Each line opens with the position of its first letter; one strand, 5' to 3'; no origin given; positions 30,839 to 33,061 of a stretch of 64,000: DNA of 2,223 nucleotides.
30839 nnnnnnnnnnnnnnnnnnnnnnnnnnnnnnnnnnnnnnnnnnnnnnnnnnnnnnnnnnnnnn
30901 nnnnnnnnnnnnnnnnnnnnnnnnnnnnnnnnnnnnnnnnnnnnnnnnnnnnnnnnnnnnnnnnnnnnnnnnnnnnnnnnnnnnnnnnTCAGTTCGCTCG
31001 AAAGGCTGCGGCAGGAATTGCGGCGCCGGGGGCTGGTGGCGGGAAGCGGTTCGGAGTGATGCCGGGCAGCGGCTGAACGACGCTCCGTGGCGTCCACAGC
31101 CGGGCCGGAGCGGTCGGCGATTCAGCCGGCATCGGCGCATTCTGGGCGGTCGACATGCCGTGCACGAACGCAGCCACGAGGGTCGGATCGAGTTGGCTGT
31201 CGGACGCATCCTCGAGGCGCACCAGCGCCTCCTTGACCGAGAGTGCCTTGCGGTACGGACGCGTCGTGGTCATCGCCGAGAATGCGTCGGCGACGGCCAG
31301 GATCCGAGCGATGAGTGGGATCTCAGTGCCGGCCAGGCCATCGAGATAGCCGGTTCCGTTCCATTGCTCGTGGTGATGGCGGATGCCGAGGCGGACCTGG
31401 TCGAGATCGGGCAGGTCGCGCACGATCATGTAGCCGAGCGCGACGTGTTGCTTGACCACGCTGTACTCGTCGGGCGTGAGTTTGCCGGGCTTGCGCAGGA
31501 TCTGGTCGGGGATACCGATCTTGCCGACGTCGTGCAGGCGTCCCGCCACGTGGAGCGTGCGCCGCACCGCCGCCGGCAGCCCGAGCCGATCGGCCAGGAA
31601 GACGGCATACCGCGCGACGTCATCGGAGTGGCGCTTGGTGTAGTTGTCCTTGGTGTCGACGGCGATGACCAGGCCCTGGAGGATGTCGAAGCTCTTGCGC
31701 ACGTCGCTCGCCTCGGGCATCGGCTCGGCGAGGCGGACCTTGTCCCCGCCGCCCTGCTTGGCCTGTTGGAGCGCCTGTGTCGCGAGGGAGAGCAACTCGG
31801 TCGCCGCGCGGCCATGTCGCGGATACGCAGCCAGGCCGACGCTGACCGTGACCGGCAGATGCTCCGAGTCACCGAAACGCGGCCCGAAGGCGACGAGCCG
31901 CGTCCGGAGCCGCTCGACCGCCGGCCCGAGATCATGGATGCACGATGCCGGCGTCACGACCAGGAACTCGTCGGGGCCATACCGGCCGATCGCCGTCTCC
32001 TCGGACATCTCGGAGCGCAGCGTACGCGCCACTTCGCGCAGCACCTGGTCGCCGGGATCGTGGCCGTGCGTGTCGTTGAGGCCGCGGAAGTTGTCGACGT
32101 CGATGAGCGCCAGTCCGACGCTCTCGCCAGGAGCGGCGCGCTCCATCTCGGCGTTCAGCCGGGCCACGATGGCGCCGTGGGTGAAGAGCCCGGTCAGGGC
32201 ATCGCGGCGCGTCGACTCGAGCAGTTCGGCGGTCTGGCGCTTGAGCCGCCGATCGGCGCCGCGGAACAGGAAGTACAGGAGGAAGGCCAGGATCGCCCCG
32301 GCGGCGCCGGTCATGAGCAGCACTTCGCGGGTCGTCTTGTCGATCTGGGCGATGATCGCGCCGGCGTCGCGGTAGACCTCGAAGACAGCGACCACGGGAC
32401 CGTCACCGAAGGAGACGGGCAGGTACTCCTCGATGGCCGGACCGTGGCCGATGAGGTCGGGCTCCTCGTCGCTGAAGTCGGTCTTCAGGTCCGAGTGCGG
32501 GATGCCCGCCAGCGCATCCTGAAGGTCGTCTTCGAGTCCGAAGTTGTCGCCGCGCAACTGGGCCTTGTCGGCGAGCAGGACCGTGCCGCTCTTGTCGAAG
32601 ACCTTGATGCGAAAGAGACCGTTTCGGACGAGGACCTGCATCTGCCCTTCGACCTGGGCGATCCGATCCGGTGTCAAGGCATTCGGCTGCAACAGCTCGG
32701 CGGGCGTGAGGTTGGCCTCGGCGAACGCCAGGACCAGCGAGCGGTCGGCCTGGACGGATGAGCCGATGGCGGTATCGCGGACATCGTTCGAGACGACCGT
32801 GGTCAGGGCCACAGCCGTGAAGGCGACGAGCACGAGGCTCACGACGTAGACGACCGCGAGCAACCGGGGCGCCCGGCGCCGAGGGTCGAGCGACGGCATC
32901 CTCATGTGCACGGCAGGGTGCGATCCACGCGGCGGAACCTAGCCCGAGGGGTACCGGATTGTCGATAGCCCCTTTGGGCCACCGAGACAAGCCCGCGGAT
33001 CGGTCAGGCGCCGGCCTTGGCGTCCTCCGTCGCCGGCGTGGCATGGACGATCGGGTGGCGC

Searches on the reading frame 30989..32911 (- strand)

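Call 84: search_protein_families(library=pfam, proteins=[window:30989-32911:-], max_evalue=0.0001)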
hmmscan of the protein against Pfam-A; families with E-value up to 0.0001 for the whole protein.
window:30989-32911:- (640 aa): 3 families
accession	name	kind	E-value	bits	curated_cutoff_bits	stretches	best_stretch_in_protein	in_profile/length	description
PF13487.12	HD_5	-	7.1e-40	137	27.2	1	419-578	8-170/170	HD domain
PF00990.26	GGDEF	-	6.4e-31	107.7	23.8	1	236-390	3-160/161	Diguanylate cyclase, GGDEF domain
PF01966.28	HD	-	2.5e-20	73.4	22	1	427-547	3-116/116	HD domain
